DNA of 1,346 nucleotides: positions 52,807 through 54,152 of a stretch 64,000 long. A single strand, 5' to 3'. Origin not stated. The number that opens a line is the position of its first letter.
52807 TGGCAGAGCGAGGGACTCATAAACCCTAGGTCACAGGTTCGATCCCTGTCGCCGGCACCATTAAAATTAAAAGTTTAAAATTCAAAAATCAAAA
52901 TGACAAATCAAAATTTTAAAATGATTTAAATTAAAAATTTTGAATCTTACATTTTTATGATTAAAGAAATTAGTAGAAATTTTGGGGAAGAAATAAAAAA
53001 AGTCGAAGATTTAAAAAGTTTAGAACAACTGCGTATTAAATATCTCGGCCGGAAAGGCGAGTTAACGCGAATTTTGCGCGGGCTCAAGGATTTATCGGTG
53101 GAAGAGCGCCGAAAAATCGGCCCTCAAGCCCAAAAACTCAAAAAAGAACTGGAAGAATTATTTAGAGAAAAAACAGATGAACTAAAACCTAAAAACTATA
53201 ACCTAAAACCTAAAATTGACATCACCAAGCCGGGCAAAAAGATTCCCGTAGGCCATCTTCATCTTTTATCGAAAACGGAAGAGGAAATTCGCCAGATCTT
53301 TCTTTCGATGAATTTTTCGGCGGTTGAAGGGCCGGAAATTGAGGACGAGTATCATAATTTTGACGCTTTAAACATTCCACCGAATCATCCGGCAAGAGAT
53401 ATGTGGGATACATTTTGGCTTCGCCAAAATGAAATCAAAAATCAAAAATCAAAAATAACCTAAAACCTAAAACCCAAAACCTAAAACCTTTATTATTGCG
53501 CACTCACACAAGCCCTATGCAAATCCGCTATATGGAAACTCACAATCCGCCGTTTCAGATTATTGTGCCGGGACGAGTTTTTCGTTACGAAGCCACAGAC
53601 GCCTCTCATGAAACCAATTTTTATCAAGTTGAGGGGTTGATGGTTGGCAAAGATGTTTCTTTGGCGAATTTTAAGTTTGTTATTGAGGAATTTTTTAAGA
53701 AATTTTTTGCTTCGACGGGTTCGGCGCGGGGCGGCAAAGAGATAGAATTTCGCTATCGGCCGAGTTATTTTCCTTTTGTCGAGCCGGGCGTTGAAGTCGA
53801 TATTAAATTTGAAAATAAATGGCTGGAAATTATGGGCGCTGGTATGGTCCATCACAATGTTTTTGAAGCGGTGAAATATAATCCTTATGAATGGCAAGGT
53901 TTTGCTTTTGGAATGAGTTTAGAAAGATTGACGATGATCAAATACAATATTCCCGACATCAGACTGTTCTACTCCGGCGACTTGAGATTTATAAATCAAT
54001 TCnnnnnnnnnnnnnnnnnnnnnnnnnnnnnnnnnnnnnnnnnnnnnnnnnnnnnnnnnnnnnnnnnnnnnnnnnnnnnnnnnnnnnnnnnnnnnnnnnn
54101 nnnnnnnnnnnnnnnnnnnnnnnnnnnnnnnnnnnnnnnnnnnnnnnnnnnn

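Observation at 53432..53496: Essential pheS is split exactly at a compound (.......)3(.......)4 repeat tract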

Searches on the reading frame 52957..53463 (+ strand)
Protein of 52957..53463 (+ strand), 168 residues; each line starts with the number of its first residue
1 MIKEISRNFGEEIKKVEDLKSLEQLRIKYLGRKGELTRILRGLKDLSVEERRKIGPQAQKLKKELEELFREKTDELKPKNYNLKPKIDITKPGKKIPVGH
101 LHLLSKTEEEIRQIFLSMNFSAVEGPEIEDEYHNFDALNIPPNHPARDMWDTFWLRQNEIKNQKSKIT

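Call 11: find_encoding_contigs(protein=window:52957-53463:+, flank=6000, max_places=10)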
Protein window:52957-53463:+ (168 aa): no gene with exactly this product is on record in the collection.

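Call 56: search_protein_families(library=pfam, proteins=[window:52957-53460:+], max_evalue=0.00001)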
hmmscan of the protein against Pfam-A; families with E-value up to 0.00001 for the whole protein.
window:52957-53460:+ (168 aa): 2 families
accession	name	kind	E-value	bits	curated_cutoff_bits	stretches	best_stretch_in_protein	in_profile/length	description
PF01409.25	tRNA-synt_2d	-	2.4e-24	86.6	19.8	1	86-160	1-75/246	tRNA synthetases class II core domain (F)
PF02912.23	Phe_tRNA-synt_N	-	1.8e-19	69.9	22.3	1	17-79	1-63/69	Aminoacyl tRNA synthetase class II, N-terminal domain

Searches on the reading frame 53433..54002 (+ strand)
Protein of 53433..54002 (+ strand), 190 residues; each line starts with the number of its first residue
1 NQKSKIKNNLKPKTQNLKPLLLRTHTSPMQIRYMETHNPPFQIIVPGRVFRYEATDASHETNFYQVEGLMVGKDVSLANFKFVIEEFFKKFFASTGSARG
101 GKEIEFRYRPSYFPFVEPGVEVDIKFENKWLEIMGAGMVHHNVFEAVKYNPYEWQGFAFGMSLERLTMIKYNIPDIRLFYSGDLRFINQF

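Call 19: find_homologous_proteins(query=window:53496-54002:+)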
Query window:53496-54002:+ (169 aa): 3929 proteins with E <= 0.001 among 3938 candidates; the best 120 are listed.
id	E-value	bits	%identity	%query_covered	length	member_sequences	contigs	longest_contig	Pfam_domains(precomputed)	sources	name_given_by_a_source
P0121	3.3e-96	338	91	100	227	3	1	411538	PF01409.26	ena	-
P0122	1.1e-89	317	88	96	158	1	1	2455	PF01409.26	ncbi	-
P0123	1.0e-82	294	78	100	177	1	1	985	PF01409.26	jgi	-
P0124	1.7e-81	290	77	100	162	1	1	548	PF01409.26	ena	-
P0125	3.0e-81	289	77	100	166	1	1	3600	PF01409.26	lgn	-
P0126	1.9e-80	286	78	100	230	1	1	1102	PF01409.26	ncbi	-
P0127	2.1e-80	286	79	100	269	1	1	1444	PF01409.26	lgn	-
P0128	2.5e-80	286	75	100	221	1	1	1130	PF01409.26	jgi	jgi:phenylalanyl-tRNA synthetase alpha chain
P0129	6.2e-80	285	77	100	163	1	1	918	PF01409.26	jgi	-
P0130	4.1e-79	282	78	96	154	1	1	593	PF01409.26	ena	-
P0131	7.3e-79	281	75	100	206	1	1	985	PF01409.26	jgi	-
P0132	1.1e-78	281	75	100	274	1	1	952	PF01409.26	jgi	jgi:phenylalanyl-tRNA synthetase alpha chain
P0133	1.2e-78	281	75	100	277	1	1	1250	PF01409.26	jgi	jgi:phenylalanyl-tRNA synthetase alpha chain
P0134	3.1e-78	279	70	100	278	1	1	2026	PF01409.26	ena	-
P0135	1.2e-77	277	73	100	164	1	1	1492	PF01409.26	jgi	-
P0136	2.1e-77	277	75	100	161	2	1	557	PF01409.26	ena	-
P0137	3.3e-77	276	75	100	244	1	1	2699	PF01409.26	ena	-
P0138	4.1e-77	276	72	100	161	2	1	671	PF01409.26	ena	-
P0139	6.7e-77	275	76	100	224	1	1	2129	PF01409.26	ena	-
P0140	7.6e-77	275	69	100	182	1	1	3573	PF01409.26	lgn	-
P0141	2.6e-76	273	75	100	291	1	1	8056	PF01409.26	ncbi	-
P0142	4.5e-76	272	74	100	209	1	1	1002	PF01409.26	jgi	jgi:phenylalanyl-tRNA synthetase alpha chain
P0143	4.7e-76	272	74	100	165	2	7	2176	PF01409.26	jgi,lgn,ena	-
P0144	8.1e-76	271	73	100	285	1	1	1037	PF01409.26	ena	-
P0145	2.2e-75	270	70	100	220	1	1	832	PF01409.26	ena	-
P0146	4.5e-75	269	74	100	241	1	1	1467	PF01409.26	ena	-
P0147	4.6e-75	269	72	100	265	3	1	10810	PF01409.26,PF17759.7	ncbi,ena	-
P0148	4.7e-75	269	70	100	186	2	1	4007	PF01409.26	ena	-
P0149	9.1e-75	268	73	96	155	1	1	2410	PF01409.26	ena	-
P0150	1.1e-74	268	75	96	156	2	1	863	PF01409.26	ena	-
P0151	1.2e-74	268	73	100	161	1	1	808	PF01409.26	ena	-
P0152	2.1e-74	267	72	100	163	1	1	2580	PF01409.26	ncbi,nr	ncbi:MAG: phenylalanyl-tRNA synthetase alpha chain [Parcubacteria group bacterium Gr01-1014_19]|nr:M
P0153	5.2e-74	266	72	100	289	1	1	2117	PF01409.26,PF02912.24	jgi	jgi:phenylalanyl-tRNA synthetase alpha chain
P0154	5.4e-74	265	73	95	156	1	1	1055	PF01409.26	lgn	-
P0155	5.7e-74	265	66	100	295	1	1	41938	PF01409.26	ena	-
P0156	1.8e-73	264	73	96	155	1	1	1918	PF01409.26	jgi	-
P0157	6.3e-73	262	77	93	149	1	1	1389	PF01409.26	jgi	jgi:phenylalanyl-tRNA synthetase alpha chain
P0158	6.5e-73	262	69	100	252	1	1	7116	PF01409.26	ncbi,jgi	-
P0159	8.3e-73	262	70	100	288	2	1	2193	PF01409.26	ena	-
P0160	1.6e-72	261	75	96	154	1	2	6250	PF01409.26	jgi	-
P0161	1.7e-72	261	69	100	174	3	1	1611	PF01409.26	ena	-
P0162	3.1e-72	260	67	100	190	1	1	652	PF01409.26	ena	-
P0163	3.3e-72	260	69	100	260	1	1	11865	PF01409.26,PF17759.7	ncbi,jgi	-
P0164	5.1e-72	259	71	100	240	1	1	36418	PF01409.26,PF17759.7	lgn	-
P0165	1.1e-71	258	73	96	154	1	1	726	PF01409.26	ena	-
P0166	1.7e-71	257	69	100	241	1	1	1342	PF01409.26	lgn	-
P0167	2.1e-71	257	69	100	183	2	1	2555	PF01409.26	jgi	jgi:phenylalanyl-tRNA synthetase alpha chain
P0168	3.3e-71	256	69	100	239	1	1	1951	PF01409.26,PF17759.7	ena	-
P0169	4.0e-71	256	67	100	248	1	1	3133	PF01409.26,PF17759.7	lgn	-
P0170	4.1e-71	256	69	100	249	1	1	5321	PF01409.26,PF17759.7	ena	-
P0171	4.2e-71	256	69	100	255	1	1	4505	PF01409.26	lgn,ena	-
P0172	5.9e-71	256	68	100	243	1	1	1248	PF01409.26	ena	-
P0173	1.3e-70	255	67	100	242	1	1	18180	PF01409.26,PF17759.7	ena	-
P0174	1.5e-70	254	69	100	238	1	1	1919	PF01409.26,PF17759.7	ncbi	-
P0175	1.8e-70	254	72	96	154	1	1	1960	PF01409.26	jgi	jgi:phenylalanyl-tRNA synthetase alpha chain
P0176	2.0e-70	254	68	93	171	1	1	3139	PF01409.26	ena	-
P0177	2.3e-70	254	67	100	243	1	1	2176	PF01409.26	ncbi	-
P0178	4.0e-70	253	71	96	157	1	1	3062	PF01409.26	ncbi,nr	ncbi:MAG: phenylalanine--tRNA ligase subunit alpha, partial [Candidatus Colwellbacteria bacterium]|n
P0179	4.0e-70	253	69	100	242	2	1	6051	PF01409.26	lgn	-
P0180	4.5e-70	253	69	100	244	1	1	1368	PF01409.26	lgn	-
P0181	4.8e-70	253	68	100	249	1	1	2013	PF01409.26,PF17759.7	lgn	-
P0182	6.5e-70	252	68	100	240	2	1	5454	PF01409.26,PF17759.7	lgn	-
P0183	7.1e-70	252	68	100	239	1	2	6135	PF01409.26,PF17759.7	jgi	jgi:phenylalanyl-tRNA synthetase alpha chain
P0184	7.2e-70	252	65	100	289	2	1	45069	PF01409.26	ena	-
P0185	8.4e-70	252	67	100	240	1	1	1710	PF01409.26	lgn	-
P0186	9.8e-70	252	69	100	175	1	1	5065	PF01409.26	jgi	jgi:phenylalanyl-tRNA synthetase alpha chain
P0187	1.2e-69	251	69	100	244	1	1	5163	PF01409.26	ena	-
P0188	1.5e-69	251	67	99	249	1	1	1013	PF01409.26,PF17759.7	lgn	-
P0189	1.7e-69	251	69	100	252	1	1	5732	PF01409.26,PF17759.7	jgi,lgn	-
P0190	3.6e-69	250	67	100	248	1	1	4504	PF01409.26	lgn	-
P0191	3.8e-69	250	68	100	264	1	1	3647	PF01409.26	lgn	-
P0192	5.0e-69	249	67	100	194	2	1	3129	PF01409.26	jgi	-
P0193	5.8e-69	249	70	96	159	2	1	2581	PF01409.26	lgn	-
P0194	6.7e-69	249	67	100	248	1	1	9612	PF01409.26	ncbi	ncbi:MAG: phenylalanine--tRNA ligase subunit alpha [Patescibacteria group bacterium]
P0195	7.1e-69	249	66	100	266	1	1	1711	PF01409.26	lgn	-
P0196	9.2e-69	248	67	100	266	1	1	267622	PF01409.26,PF17759.7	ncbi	-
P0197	9.5e-69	248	67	100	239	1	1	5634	PF01409.26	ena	-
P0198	9.9e-69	248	66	100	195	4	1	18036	PF01409.26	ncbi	ncbi:MAG TPA: phenylalanine--tRNA ligase subunit alpha, partial [Candidatus Paceibacterota bacterium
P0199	1.2e-68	248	68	100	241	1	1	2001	PF01409.26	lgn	-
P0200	1.2e-68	248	68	100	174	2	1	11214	PF01409.26,PF17759.7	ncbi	-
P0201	1.2e-68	248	67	100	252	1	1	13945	PF01409.26,PF17759.7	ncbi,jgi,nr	ncbi:MAG: phenylalanine--tRNA ligase subunit alpha [bacterium]|nr:phenylalanine--tRNA ligase subunit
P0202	1.2e-68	248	68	100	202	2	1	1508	PF01409.26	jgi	-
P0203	1.3e-68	248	67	100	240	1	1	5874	PF01409.26,PF17759.7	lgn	-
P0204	1.4e-68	248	66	100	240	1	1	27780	PF01409.26,PF17759.7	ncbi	-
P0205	2.0e-68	247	66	100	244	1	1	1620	PF01409.26,PF17759.7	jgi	-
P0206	2.3e-68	247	67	100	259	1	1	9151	PF01409.26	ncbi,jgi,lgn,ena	ncbi:MAG: phenylalanine--tRNA ligase subunit alpha [Candidatus Paceibacterota bacterium]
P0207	2.6e-68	247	71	93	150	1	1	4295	PF01409.26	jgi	jgi:phenylalanyl-tRNA synthetase alpha chain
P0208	2.8e-68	247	68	100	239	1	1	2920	PF01409.26,PF17759.7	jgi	-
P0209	3.0e-68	247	73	93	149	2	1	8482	PF01409.26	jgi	jgi:phenylalanyl-tRNA synthetase alpha chain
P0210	3.4e-68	247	65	100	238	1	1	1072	PF01409.26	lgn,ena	-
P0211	3.8e-68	246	68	100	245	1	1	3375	PF01409.26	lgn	-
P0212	4.7e-68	246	65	100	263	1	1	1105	PF01409.26,PF17759.7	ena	-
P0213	5.0e-68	246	66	100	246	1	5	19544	PF01409.26,PF17759.7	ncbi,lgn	-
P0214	5.9e-68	246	66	100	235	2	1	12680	PF01409.26,PF17759.7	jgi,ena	-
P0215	6.3e-68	246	66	100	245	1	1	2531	PF01409.26,PF17759.7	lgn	-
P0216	6.5e-68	246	66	100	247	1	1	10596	PF01409.26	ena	-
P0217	7.0e-68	246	67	100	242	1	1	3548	PF01409.26,PF17759.7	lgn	-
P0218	8.4e-68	245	72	93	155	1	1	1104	PF01409.26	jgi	jgi:phenylalanyl-tRNA synthetase alpha chain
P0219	9.8e-68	245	66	100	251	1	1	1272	PF01409.26,PF17759.7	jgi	-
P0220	1.1e-67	245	67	100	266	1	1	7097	PF01409.26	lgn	-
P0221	1.3e-67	245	66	100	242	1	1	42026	PF01409.26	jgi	jgi:phenylalanyl-tRNA synthetase alpha chain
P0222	1.4e-67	245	66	100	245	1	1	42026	PF01409.26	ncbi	-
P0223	1.4e-67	245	66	100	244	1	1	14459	PF01409.26,PF17759.7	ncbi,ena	-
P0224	1.4e-67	245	67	100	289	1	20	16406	PF01409.26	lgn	-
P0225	1.5e-67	244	67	100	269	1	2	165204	PF01409.26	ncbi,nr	ncbi:MAG: phenylalanine--tRNA ligase subunit alpha [Candidatus Pacebacteria bacterium]|nr:phenylalan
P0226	1.9e-67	244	71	93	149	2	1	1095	PF01409.26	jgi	-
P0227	2.3e-67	244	66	100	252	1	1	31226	PF01409.26,PF17759.7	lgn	-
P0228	2.5e-67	244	70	96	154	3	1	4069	PF01409.26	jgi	-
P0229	2.6e-67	244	66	100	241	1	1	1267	PF01409.26,PF17759.7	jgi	jgi:phenylalanyl-tRNA synthetase alpha chain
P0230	3.3e-67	243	65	100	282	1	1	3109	PF01409.26,PF17759.7,PF02912.24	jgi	-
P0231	5.2e-67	243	64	100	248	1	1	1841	PF01409.26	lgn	-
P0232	6.3e-67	242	65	100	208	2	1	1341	PF01409.26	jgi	jgi:phenylalanyl-tRNA synthetase alpha chain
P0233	6.9e-67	242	65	100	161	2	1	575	PF01409.26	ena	-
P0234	7.3e-67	242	67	100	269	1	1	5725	PF01409.26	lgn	-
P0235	8.2e-67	242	64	100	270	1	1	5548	PF01409.26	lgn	-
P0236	9.5e-67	242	67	100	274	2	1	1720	PF01409.26,PF17759.7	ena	-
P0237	1.0e-66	242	64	100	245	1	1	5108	PF01409.26,PF17759.7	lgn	-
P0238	1.1e-66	242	64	100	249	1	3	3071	PF01409.26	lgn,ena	-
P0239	1.3e-66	241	64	100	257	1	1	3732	PF01409.26,PF17759.7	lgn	-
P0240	1.3e-66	241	64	100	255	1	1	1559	PF01409.26,PF17759.7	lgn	-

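Call 20: find_encoding_contigs(protein=P0121, flank=4000, max_places=4)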
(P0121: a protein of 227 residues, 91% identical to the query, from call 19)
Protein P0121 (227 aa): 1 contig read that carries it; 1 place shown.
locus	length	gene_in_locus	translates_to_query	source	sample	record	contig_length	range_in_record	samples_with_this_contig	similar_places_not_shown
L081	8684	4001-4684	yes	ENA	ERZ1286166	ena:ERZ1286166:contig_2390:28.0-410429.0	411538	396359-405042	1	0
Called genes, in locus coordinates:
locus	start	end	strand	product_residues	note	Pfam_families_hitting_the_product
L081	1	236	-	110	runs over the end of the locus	PF00579:tRNA-synt_1b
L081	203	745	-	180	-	PF00579:tRNA-synt_1b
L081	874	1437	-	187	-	PF02875:Mur_ligase_C (weak)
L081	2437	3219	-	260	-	PF02578:Cu-oxidase_4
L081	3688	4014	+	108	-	PF02912:Phe_tRNA-synt_N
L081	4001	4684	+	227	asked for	PF01409:tRNA-synt_2d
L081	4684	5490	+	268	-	PF03717:PBP_dimer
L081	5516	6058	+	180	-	PF00905:Transpeptidase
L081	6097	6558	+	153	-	PF00905:Transpeptidase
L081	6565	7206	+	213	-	PF01087:GalP_UDP_transf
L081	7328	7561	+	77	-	-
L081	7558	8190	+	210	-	PF09335:VTT_dom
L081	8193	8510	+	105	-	PF00690:Cation_ATPase_N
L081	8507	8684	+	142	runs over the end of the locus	PF00122:E1-E2_ATPase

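Call 21: find_encoding_contigs(protein=P0122, flank=4000, max_places=4)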
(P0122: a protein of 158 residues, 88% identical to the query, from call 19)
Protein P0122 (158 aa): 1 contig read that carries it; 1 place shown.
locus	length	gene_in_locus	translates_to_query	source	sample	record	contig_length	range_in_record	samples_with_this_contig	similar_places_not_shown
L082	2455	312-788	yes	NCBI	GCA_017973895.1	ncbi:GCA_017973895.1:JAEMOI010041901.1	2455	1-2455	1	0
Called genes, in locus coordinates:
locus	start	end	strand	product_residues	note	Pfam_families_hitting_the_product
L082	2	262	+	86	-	?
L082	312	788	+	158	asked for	PF01409:tRNA-synt_2d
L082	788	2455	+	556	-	?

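Call 29: find_encoding_contigs(protein=P0143, flank=1500, max_places=8)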
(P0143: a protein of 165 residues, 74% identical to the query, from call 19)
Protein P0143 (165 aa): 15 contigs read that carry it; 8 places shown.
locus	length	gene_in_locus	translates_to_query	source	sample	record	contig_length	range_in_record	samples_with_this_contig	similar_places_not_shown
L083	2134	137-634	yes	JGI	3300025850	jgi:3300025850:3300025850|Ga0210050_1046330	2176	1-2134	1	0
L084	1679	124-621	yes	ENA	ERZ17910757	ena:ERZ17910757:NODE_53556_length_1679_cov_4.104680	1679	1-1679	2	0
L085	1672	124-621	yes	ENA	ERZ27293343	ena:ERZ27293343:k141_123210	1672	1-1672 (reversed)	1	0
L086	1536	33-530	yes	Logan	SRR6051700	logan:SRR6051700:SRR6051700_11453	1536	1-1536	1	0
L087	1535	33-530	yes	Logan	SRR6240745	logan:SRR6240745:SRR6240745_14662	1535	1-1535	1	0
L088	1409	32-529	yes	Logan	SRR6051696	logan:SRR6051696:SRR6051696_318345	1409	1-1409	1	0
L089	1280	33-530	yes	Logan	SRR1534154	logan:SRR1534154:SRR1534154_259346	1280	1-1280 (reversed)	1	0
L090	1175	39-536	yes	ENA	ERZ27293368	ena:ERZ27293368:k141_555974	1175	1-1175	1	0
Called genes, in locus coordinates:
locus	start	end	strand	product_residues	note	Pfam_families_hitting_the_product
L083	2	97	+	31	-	PF01409:tRNA-synt_2d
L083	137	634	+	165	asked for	PF01409:tRNA-synt_2d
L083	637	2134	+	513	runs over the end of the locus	?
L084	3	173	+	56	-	?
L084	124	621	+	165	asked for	PF01409:tRNA-synt_2d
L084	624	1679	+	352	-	?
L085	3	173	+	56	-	?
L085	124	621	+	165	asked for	PF01409:tRNA-synt_2d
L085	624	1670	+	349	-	?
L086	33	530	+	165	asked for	PF01409:tRNA-synt_2d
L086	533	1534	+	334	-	?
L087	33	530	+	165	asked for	PF01409:tRNA-synt_2d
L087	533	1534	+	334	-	?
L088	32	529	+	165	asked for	PF01409:tRNA-synt_2d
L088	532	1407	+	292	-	?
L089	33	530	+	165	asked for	PF01409:tRNA-synt_2d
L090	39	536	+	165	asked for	PF01409:tRNA-synt_2d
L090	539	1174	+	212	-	?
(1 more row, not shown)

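Call 30: find_encoding_contigs(protein=P0160, flank=1500, max_places=4)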
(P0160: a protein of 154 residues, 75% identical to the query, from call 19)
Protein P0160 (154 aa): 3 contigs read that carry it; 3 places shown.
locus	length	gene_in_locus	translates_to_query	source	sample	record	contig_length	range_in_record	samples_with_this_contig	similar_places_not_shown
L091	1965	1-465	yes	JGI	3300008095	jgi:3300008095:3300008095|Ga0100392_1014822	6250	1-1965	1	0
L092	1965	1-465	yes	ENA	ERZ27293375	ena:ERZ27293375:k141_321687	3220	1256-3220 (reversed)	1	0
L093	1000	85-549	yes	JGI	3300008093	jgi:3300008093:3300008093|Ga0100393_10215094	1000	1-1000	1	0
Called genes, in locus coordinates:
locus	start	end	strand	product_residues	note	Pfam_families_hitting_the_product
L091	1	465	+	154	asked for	PF01409:tRNA-synt_2d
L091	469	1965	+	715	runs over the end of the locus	PF03483:B3_4, PF03484:B5, PF17759:tRNA_synthFbeta, PF03147:FDX-ACB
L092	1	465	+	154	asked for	PF01409:tRNA-synt_2d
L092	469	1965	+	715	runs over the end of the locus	PF03483:B3_4, PF03484:B5, PF17759:tRNA_synthFbeta, PF03147:FDX-ACB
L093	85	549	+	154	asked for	PF01409:tRNA-synt_2d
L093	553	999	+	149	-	?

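Call 31: find_encoding_contigs(protein=P0209, flank=1500, max_places=4)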
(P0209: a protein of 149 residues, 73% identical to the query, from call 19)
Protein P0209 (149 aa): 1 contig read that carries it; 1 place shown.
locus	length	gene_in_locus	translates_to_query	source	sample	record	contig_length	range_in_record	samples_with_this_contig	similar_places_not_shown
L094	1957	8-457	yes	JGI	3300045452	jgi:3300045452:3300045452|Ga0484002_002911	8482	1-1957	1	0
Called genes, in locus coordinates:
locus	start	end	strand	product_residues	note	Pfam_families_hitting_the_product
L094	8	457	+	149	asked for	PF01409:tRNA-synt_2d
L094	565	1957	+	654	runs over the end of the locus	PF03483:B3_4, PF03484:B5, PF17759:tRNA_synthFbeta, PF03147:FDX-ACB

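Call 56: search_protein_families(library=pfam, proteins=[window:53433-54002:+], max_evalue=0.00001)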
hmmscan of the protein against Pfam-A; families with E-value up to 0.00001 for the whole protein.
window:53433-54002:+ (190 aa): 1 family
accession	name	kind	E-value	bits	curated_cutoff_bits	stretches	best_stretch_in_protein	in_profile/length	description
PF01409.25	tRNA-synt_2d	-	1.3e-65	221.7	19.8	1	16-190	77-246/246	tRNA synthetases class II core domain (F)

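Call 63: find_encoding_contigs(protein=P0152, flank=1500, max_places=3)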
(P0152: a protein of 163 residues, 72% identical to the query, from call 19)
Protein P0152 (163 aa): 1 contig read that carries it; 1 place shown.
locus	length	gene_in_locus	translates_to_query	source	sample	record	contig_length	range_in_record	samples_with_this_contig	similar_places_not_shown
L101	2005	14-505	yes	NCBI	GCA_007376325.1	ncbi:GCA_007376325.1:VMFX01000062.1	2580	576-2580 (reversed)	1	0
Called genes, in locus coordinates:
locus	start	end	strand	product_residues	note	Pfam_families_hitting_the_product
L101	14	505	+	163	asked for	PF01409:tRNA-synt_2d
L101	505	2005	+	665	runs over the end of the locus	PF03483:B3_4, PF03484:B5, PF17759:tRNA_synthFbeta, PF03147:FDX-ACB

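Call 64: find_encoding_contigs(protein=P0125, flank=1500, max_places=3)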
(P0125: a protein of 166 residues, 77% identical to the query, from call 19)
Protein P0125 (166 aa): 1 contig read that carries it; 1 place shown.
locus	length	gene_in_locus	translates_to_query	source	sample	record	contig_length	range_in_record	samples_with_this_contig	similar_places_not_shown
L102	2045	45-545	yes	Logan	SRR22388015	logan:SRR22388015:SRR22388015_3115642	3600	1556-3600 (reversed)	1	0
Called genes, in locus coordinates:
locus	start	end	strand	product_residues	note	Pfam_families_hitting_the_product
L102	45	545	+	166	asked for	PF01409:tRNA-synt_2d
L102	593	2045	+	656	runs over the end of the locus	PF03483:B3_4, PF03484:B5, PF17759:tRNA_synthFbeta, PF03147:FDX-ACB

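Call 65: find_encoding_contigs(protein=P0140, flank=1500, max_places=3)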
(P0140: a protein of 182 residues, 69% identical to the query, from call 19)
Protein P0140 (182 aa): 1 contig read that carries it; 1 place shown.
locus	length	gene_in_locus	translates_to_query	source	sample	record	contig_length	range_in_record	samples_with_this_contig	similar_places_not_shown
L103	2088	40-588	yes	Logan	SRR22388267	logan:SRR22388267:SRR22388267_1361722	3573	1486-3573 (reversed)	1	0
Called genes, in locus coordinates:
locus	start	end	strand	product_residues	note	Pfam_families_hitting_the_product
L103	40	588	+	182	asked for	PF01409:tRNA-synt_2d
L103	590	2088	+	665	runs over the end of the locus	PF03483:B3_4, PF03484:B5, PF17759:tRNA_synthFbeta, PF03147:FDX-ACB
